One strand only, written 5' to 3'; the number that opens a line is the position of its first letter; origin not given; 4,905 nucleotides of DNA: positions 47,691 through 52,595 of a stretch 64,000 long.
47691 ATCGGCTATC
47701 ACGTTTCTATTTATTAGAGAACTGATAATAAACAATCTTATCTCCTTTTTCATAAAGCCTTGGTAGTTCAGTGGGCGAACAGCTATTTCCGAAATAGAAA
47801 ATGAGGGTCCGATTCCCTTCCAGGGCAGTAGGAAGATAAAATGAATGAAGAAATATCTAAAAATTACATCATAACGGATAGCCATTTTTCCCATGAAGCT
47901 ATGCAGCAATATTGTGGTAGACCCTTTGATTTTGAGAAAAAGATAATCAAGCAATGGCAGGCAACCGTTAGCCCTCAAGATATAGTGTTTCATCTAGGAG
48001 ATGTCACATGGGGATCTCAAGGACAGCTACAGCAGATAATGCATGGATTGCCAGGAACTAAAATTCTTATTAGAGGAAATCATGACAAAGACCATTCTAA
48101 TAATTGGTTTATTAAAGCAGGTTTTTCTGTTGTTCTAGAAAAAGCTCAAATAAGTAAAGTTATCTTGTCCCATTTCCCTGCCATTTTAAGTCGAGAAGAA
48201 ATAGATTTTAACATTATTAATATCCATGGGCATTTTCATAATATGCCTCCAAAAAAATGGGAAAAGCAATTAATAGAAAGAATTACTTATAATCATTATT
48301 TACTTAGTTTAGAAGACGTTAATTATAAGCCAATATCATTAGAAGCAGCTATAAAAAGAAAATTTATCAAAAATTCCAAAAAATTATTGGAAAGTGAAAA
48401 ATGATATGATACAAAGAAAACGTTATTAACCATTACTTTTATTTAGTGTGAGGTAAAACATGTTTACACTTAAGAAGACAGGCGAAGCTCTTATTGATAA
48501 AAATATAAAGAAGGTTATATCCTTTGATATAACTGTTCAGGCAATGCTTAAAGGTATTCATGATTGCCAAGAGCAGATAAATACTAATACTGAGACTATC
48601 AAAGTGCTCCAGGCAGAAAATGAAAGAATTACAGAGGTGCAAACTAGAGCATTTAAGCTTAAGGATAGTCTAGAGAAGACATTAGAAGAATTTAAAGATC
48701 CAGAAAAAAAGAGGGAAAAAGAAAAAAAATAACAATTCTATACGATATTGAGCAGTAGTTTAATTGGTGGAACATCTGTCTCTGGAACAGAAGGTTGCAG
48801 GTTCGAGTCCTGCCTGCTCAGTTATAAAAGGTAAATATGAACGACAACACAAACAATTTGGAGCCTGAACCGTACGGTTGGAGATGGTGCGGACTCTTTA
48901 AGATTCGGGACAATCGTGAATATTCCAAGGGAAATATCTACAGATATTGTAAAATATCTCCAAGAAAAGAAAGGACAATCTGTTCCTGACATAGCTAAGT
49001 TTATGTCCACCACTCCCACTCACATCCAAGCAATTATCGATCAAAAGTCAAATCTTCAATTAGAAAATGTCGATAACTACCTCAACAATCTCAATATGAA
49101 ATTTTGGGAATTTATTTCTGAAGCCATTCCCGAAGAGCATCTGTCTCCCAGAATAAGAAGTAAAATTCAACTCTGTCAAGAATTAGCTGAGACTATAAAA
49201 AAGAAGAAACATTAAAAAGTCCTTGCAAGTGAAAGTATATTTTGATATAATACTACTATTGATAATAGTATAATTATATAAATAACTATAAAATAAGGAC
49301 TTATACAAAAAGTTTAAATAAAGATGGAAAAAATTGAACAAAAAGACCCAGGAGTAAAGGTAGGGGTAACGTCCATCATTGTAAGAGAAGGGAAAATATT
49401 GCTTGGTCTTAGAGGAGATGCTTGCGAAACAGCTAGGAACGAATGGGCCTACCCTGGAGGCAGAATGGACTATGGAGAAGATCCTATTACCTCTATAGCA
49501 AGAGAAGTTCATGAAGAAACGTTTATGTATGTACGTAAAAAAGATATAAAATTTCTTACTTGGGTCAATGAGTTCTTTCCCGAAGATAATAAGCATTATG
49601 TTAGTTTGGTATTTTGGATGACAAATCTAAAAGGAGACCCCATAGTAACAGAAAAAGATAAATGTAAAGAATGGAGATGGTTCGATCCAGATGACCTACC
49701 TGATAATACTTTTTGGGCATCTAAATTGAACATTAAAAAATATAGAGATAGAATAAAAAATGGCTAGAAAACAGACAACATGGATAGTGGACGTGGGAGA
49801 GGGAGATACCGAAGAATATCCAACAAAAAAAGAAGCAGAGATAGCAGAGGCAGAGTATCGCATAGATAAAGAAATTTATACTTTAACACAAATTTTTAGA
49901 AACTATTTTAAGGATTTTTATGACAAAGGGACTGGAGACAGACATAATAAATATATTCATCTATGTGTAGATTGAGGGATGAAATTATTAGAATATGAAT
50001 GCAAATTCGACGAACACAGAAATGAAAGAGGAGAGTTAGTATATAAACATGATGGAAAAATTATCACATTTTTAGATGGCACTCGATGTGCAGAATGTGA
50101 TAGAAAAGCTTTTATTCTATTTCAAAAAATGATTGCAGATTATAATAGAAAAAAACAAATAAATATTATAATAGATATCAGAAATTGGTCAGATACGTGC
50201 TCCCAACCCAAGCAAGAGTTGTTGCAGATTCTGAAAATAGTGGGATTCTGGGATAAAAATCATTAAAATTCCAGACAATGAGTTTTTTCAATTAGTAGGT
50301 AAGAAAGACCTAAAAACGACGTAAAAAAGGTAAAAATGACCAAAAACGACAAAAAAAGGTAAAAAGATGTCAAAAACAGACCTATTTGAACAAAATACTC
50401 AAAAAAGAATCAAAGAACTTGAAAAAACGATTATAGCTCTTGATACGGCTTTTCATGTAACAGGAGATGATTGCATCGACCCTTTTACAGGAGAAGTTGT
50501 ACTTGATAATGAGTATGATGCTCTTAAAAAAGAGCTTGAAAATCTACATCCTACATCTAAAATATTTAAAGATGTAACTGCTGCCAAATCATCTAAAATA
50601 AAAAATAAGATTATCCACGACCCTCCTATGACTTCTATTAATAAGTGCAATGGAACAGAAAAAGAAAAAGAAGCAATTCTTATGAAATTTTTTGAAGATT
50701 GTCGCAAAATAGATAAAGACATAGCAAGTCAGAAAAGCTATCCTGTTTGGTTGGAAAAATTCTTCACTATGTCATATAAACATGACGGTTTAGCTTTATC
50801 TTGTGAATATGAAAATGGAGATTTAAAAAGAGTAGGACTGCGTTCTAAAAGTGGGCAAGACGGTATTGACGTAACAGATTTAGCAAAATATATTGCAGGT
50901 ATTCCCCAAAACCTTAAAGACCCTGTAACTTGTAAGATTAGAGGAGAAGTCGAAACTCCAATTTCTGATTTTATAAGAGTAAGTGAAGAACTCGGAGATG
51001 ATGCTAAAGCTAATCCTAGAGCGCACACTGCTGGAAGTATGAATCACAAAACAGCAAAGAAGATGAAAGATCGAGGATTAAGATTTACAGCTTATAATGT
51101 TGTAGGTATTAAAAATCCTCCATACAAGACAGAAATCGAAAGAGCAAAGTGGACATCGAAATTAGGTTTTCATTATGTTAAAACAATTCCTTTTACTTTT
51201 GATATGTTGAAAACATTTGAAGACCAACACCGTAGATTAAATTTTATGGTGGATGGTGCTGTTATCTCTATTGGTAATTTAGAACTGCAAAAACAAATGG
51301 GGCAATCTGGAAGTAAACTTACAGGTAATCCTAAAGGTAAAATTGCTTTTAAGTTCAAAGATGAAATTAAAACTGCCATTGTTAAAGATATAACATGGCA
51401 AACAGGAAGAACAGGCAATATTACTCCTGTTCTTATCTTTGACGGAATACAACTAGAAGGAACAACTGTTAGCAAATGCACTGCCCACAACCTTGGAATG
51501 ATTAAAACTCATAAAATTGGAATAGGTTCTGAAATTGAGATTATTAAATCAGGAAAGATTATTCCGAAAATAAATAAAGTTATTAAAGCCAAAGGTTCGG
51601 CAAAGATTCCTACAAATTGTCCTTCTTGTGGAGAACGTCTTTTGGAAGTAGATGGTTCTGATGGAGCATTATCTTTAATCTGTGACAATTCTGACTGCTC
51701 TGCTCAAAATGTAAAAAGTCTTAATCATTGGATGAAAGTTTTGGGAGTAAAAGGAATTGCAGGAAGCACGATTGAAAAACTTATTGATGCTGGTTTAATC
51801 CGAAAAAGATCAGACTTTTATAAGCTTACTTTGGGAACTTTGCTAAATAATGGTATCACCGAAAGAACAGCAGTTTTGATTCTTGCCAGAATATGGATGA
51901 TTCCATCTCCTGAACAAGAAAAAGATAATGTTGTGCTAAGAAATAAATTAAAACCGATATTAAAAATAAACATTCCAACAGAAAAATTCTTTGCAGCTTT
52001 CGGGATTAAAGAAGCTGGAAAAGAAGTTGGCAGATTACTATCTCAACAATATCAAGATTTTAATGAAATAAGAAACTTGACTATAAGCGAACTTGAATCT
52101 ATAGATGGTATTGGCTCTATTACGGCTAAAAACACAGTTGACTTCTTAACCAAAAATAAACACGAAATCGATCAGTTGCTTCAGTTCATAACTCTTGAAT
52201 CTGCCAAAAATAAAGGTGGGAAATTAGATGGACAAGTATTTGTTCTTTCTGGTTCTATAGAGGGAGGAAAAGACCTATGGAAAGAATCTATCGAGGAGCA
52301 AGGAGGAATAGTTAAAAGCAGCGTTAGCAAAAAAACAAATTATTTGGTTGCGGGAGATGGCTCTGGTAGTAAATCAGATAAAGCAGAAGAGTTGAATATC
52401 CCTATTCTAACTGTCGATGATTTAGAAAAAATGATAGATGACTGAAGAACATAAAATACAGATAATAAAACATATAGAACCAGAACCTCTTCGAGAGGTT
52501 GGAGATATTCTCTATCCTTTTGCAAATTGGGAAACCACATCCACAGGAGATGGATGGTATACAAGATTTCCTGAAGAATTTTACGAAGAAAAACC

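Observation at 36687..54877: Phage-encoded deamidated (Preiss-Handler) NAD+ rebuilding route: PncA + PncB + NadE, a candidate third NAD-reconstitution pathway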

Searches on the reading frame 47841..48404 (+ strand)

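Call 14: search_protein_families(library=pfam, proteins=[window:47841-48404:+], max_evalue=0.01)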
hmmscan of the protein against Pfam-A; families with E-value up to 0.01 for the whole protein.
window:47841-48404:+ (187 aa): 2 families
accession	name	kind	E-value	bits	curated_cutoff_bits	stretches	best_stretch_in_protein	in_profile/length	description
PF00149.33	Metallophos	-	5.8e-07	30.6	21.5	1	10-155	5-118/191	Calcineurin-like phosphoesterase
PF12850.12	Metallophos_2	-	0.0001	22.8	27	1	10-134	5-118/154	Calcineurin-like phosphoesterase superfamily domain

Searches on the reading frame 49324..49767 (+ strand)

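Call 14: search_protein_families(library=pfam, proteins=[window:49324-49767:+], max_evalue=0.01)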
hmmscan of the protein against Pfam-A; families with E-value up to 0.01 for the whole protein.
window:49324-49767:+ (147 aa): 1 family
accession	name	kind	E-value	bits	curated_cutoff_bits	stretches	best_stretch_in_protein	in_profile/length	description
PF00293.34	NUDIX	-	1.5e-19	70.7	21.1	1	12-132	5-125/134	NUDIX domain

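Call 36: search_protein_families(library=ncbifam, proteins=[window:49324-49767:+], max_evalue=0.001)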
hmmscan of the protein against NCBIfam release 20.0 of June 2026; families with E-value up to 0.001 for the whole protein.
window:49324-49767:+ (147 aa): 11 families
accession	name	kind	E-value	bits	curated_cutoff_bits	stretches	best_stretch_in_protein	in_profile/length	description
TIGR00586.1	mutt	equivalog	4e-10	39.8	97.9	1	12-132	6-118/129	8-oxo-dGTP diphosphatase MutT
NF006530.0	PRK08999.1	equivalog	1e-09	37.9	245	1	11-134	6-121/315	Nudix family hydrolase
NF008044.0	PRK10776.1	equivalog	9.6e-09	35.2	148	1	14-132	7-117/130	8-oxo-dGTP diphosphatase MutT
NF001938.0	PRK00714.1-5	equivalog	4e-08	32.8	116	1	12-89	15-95/172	RNA pyrophosphohydrolase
NF007834.0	PRK10546.1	equivalog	2.5e-06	27.4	156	1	15-68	7-59/135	pyrimidine (deoxy)nucleoside triphosphate diphosphatase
NF041652.1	Nud_hyd_Dein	equivalog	2.5e-05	24.5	200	1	18-104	20-104/152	Nudix hydrolase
NF008736.0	PRK11762.1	equivalog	0.00019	21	169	1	15-105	50-141/186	ADP compounds hydrolase NudE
NF001937.0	PRK00714.1-4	equivalog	0.00028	20.5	139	1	10-81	6-71/161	RNA pyrophosphohydrolase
NF001935.0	PRK00714.1-2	equivalog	0.00067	19.2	259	1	38-78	30-68/183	RNA pyrophosphohydrolase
NF001936.0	PRK00714.1-3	equivalog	0.00078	19.3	118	0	22-87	22-83/155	RNA pyrophosphohydrolase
NF003787.0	PRK05379.1-4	equivalog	0.001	18.2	449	0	11-68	207-262/346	bifunctional nicotinamide-nucleotide adenylyltransferase/Nudix hydroxylase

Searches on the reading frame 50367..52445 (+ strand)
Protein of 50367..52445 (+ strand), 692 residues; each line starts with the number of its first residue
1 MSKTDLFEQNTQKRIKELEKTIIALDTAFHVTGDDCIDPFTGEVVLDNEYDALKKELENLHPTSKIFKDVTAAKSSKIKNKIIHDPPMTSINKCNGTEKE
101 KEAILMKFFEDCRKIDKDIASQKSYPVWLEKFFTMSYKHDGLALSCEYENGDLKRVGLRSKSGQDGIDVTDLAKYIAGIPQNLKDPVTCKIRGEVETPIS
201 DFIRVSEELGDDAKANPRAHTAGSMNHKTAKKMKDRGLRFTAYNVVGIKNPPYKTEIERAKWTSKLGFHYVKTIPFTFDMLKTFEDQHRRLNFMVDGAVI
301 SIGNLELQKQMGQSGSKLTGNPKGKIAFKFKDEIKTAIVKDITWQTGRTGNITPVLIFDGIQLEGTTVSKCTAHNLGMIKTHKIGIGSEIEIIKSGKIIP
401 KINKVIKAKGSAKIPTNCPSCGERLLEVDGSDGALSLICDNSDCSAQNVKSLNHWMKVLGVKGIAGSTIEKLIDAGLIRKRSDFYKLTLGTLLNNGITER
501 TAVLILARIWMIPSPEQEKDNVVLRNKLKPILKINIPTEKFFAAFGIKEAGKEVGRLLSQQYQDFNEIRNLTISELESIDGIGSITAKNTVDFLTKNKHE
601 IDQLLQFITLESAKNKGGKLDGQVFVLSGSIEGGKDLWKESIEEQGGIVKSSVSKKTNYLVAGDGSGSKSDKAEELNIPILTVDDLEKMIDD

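Call 3: search_protein_families(library=pfam, proteins=[window:50367-52445:+], max_evalue=0.01)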
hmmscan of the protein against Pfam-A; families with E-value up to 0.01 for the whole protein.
window:50367-52445:+ (692 aa): 6 families
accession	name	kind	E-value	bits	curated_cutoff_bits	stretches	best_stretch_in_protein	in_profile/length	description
PF01653.23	DNA_ligase_aden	-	1.3e-27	97.4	27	1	131-332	42-252/253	NAD-dependent DNA ligase adenylation domain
PF03120.22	DNA_ligase_OB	-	2.7e-21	75.7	32.9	1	337-410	2-75/79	NAD-dependent DNA ligase OB-fold domain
PF00533.33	BRCT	-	3.9e-11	43.5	21.3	1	617-689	3-77/78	BRCA1 C Terminus (BRCT) domain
PF12826.13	HHH_2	-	3e-09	37.3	27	1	541-599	2-60/64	Helix-hairpin-helix motif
PF12738.14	PTCB-BRCT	-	1.5e-07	31.8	22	1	638-684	16-62/63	twin BRCT domain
PF14520.12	HHH_5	-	0.0025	18.7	27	0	556-589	17-50/57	Helix-hairpin-helix domain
